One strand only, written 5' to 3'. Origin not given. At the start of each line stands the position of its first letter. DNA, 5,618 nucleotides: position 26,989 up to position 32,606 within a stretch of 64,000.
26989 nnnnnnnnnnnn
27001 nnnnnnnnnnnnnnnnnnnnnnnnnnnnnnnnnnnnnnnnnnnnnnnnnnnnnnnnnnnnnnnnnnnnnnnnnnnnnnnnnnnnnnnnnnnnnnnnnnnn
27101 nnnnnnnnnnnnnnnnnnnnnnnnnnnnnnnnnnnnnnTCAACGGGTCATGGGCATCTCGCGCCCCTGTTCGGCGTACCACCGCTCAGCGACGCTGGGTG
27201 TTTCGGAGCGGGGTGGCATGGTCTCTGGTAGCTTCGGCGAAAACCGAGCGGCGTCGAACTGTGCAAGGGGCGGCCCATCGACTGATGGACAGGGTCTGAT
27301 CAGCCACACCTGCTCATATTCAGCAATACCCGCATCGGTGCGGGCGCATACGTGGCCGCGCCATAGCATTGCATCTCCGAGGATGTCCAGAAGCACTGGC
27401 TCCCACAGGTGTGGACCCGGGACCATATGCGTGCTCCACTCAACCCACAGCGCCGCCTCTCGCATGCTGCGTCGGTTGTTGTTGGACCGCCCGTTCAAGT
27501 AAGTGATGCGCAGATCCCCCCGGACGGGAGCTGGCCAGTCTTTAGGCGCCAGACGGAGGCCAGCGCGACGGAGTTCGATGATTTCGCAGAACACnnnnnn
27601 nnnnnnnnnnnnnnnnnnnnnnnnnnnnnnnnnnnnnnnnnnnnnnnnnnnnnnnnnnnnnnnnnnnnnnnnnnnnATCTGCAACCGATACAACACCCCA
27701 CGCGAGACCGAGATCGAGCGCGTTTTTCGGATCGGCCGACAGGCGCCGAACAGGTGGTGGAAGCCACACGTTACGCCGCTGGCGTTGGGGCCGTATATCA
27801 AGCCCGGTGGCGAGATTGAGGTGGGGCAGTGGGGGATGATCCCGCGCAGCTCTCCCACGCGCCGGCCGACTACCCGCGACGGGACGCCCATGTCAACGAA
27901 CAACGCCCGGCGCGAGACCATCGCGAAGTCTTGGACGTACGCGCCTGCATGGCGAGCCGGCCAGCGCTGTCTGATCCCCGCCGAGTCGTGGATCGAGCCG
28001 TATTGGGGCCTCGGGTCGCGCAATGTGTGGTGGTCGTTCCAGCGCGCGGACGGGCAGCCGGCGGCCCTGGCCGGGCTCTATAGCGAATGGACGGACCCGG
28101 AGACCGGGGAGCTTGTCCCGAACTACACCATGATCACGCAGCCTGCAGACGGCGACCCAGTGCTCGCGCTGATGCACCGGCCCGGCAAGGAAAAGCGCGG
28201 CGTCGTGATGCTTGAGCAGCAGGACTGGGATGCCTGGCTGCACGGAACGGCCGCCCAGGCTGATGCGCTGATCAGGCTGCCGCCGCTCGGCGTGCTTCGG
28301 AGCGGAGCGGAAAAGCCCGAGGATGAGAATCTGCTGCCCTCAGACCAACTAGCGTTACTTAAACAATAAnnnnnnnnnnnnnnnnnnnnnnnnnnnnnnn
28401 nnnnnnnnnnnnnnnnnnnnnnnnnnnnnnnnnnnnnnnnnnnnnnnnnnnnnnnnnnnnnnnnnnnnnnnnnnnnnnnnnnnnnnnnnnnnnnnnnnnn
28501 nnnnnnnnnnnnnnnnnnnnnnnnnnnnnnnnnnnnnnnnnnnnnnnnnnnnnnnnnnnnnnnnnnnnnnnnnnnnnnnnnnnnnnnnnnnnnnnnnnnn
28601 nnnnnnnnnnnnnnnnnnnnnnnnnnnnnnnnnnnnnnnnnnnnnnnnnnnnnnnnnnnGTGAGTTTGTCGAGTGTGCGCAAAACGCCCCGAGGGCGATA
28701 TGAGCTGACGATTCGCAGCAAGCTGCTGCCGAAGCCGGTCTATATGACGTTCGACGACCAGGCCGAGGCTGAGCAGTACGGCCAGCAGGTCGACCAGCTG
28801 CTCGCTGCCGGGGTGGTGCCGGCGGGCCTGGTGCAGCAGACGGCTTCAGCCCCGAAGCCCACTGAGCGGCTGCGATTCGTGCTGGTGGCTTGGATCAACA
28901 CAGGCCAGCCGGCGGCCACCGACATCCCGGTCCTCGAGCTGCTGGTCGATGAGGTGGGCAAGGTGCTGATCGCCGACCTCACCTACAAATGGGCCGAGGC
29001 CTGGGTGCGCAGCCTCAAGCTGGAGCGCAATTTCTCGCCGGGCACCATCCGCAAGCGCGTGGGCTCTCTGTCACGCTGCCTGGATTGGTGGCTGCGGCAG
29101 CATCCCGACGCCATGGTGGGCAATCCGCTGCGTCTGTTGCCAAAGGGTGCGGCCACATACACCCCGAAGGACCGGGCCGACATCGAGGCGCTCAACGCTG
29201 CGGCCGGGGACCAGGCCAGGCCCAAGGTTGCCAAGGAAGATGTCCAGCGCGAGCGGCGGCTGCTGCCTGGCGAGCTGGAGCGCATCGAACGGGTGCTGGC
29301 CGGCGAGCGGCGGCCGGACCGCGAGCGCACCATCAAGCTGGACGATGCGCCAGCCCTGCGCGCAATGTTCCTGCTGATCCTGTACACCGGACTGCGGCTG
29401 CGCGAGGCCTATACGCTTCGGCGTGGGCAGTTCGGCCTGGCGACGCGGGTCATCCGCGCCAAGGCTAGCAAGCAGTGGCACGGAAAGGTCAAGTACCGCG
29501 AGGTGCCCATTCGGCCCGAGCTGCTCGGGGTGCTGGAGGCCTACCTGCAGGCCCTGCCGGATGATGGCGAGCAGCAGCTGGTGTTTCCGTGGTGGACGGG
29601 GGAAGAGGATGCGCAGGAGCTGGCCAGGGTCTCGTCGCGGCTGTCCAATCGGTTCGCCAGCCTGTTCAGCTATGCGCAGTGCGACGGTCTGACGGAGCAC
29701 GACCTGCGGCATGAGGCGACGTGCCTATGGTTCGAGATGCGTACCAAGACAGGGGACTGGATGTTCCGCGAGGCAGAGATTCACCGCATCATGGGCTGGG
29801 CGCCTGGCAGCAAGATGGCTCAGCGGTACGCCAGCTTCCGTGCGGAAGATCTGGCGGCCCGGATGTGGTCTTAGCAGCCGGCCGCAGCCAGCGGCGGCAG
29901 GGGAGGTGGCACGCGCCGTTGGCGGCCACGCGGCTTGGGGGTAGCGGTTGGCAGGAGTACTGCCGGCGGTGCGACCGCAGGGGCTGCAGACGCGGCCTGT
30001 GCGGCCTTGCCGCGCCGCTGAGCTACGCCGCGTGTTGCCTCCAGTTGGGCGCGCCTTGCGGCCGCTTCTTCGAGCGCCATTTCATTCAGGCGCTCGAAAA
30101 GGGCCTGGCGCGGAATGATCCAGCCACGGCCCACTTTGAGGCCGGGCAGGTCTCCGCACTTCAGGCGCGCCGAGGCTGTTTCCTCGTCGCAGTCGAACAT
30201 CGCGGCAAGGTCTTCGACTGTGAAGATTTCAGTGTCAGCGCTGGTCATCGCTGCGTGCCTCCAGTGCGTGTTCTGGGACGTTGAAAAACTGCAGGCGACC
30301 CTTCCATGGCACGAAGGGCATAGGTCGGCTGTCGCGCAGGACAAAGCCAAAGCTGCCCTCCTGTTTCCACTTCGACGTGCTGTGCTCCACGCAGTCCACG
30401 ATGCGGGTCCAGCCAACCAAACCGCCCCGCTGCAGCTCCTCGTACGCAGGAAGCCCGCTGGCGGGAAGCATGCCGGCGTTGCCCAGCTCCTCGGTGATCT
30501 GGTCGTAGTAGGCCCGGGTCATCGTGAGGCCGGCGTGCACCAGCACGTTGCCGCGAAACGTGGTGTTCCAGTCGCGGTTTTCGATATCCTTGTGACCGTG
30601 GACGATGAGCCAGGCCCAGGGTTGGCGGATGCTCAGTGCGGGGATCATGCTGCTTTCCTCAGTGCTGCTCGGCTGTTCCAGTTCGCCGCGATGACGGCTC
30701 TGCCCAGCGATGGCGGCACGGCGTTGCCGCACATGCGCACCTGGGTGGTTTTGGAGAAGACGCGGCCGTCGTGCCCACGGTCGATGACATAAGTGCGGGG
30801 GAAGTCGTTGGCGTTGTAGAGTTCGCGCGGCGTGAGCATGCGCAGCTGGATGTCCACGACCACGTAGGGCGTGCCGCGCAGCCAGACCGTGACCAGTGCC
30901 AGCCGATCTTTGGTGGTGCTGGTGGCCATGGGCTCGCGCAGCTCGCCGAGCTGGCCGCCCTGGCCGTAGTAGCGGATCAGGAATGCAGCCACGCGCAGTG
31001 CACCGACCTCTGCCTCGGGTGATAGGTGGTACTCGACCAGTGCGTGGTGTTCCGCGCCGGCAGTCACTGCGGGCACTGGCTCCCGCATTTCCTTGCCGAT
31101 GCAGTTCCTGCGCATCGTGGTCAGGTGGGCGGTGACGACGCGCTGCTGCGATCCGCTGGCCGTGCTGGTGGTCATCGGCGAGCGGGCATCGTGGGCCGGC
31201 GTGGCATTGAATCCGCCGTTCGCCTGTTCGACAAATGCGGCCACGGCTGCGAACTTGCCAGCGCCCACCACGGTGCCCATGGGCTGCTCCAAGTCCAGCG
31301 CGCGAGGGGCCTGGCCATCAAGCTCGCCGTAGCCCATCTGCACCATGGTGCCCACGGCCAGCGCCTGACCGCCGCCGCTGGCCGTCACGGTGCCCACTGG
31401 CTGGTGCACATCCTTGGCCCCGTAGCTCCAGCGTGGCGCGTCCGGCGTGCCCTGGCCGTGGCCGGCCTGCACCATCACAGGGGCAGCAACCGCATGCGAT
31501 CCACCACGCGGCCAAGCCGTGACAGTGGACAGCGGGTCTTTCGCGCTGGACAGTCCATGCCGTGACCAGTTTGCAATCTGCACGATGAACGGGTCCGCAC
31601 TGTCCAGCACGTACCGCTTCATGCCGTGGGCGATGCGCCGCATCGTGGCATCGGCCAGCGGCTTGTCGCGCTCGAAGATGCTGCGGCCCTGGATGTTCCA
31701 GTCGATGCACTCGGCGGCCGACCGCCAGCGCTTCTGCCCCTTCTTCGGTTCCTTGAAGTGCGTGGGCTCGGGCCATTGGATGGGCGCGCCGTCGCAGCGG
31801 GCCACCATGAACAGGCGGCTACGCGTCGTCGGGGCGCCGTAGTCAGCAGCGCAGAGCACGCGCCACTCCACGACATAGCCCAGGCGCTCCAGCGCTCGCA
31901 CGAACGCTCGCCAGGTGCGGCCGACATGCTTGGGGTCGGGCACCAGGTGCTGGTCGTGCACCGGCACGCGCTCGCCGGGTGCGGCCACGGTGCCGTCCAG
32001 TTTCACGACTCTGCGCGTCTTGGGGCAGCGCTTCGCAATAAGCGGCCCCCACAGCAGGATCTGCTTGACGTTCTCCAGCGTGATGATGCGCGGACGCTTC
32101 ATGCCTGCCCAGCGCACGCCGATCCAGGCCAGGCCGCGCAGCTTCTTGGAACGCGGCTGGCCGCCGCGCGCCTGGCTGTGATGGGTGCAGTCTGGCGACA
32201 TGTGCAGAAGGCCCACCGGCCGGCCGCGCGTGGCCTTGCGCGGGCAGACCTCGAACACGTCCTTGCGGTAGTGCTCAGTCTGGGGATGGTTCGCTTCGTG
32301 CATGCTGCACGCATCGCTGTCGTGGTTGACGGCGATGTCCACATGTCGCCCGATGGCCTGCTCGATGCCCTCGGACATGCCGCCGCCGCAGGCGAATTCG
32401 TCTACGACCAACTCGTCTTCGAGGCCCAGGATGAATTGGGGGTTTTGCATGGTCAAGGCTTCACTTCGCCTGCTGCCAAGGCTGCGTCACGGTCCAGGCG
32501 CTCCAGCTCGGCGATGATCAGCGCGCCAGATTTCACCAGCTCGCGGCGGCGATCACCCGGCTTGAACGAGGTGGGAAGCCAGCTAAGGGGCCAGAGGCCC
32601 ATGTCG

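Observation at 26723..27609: LexA-controlled, leaderless three-gene operon of unknown proteins: candidate induction switch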

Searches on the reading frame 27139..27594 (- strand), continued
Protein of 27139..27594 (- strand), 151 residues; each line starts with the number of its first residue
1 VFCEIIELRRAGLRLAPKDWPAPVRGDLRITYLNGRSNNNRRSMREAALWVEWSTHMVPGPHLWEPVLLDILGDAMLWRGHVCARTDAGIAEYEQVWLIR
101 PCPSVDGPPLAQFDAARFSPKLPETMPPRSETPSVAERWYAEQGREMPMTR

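Call 129: search_protein_families(library=pfam, proteins=[L008:291-1817:+, L008:1940-3124:-, L008:3125-3547:-, L008:5408-5947:-, L008:7183-8253:-, L008:6753-7163:-], max_evalue=0.001)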
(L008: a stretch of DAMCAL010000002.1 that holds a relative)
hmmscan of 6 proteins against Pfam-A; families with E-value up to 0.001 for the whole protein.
L008:291-1817:+ (508 aa): 1 family
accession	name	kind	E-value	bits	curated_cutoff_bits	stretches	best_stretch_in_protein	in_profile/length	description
PF00171.27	Aldedh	-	1.1e-171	571.9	23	1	44-500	4-460/461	Aldehyde dehydrogenase family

L008:1940-3124:- (394 aa): 6 families
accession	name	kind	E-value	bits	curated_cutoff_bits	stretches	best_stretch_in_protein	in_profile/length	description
PF10503.15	Esterase_PHB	-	9.7e-44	149.7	23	1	120-302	1-187/219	Esterase PHB depolymerase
PF00756.26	Esterase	-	1.4e-10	41.8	22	1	118-255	6-153/251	Putative esterase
PF00326.27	Peptidase_S9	-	2.9e-08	33.9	22.6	1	199-311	44-171/213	Prolyl oligopeptidase family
PF03959.19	FSH1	-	9.8e-06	25.8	21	1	140-322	7-198/211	Serine hydrolase (FSH1)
PF20434.5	BD-FAE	-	2.1e-05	24.6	26.8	0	212-239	82-109/215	BD-FAE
PF02230.22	Abhydrolase_2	-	3.6e-05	24.1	23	1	131-253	8-139/217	Phospholipase/Carboxylesterase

L008:3125-3547:- (140 aa): 1 family
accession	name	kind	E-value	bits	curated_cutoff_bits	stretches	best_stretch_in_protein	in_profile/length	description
PF17723.7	RHH_8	-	7.7e-50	168.4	25.4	1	14-132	1-119/119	Ribbon-Helix-Helix transcriptional regulator family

L008:5408-5947:- (179 aa): 1 family
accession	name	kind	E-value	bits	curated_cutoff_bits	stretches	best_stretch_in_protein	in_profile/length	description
PF07087.16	DUF1353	-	3.4e-23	81.5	22.5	1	81-155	15-91/91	Protein of unknown function (DUF1353)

L008:7183-8253:- (356 aa): 0 families

L008:6753-7163:- (136 aa): 0 families

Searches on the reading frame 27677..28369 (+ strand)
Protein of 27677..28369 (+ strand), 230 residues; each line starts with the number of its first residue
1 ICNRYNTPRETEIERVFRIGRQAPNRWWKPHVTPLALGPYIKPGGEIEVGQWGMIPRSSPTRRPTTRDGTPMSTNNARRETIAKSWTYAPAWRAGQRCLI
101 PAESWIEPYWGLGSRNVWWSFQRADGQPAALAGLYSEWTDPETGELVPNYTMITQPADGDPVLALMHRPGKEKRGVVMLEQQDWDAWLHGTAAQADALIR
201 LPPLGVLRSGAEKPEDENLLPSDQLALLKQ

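Call 9: search_protein_families(library=pfam, proteins=[window:27677-28369:+], max_evalue=0.1)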
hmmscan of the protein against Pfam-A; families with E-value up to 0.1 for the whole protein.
window:27677-28369:+ (230 aa): 1 family
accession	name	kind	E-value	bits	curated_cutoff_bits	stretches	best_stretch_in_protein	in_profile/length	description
PF02586.19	SRAP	-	1.8e-24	86.9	27.1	1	31-198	34-190/214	SOS response associated peptidase (SRAP)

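Call 15: search_protein_families(library=phrogs, proteins=[window:27677-28369:+], max_evalue=0.01)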
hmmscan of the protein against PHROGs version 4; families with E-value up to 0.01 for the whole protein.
window:27677-28369:+ (230 aa): 1 family
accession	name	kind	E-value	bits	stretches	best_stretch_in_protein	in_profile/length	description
phrog_1599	-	unknown function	2.1e-36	126.5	1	2-199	2-191/225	-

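Call 80: search_protein_families(library=padloc, proteins=[window:27677-28366:+], max_evalue=0.1)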
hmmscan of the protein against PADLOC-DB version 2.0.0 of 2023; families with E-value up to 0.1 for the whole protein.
window:27677-28366:+ (230 aa): 0 families

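Call 81: search_protein_families(library=ncbifam, proteins=[window:27677-28366:+], max_evalue=0.1)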
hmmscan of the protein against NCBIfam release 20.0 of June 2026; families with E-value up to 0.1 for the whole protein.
window:27677-28366:+ (230 aa): 1 family
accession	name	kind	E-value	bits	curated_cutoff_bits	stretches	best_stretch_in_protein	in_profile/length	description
NF007413.0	PRK09951.1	subfamily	9.5e-05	21.8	349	1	75-158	74-153/222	hypothetical protein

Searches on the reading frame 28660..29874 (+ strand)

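Call 9: search_protein_families(library=pfam, proteins=[window:28660-29874:+], max_evalue=0.1)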
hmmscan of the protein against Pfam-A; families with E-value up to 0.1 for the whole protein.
window:28660-29874:+ (404 aa): 2 families
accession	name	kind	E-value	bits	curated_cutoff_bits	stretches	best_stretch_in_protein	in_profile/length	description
PF00589.27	Phage_integrase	-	4.6e-07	30.2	27.1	1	233-355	24-138/172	Phage integrase family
PF13305.11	TetR_C_33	-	0.088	13.9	26.8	0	302-357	16-71/103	Tetracyclin repressor-like, C-terminal domain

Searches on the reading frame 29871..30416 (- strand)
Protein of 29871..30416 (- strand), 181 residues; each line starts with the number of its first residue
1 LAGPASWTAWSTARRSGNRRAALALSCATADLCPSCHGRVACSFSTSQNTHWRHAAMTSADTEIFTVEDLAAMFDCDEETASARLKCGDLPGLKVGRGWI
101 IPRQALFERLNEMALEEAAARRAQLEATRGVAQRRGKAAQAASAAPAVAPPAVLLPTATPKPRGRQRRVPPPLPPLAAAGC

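Call 122: search_protein_families(library=phrogs, proteins=[window:29871-30416:-], max_evalue=0.001)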
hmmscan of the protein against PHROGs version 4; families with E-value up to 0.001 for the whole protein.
window:29871-30416:- (181 aa): 3 families
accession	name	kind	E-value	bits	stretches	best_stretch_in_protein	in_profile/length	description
phrog_10045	-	DNA, RNA and nucleotide metabolism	7.7e-06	26.7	1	53-105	9-62/74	HTH DNA binding protein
phrog_6401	-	DNA, RNA and nucleotide metabolism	0.00024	21.9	1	59-106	4-52/64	DNA binding protein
phrog_1840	-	integration and excision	0.00032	22.1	1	63-127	5-68/90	excisionase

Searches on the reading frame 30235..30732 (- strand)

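Call 122: search_protein_families(library=phrogs, proteins=[window:30235-30732:-], max_evalue=0.001)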
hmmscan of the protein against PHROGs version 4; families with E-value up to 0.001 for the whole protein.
window:30235-30732:- (165 aa): 1 family
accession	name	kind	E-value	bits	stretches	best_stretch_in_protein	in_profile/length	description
phrog_3193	-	unknown function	1.1e-48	167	1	12-164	66-218/269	-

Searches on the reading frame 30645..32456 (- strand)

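Call 20: search_protein_families(library=pfam, proteins=[window:30645-32456:-], max_evalue=0.01)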
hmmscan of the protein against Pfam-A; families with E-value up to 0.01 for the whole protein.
window:30645-32456:- (603 aa): 1 family
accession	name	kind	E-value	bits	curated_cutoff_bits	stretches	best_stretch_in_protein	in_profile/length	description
PF00145.23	DNA_methylase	-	2.2e-24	86.9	22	3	179-236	120-179/324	C-5 cytosine-specific DNA methylase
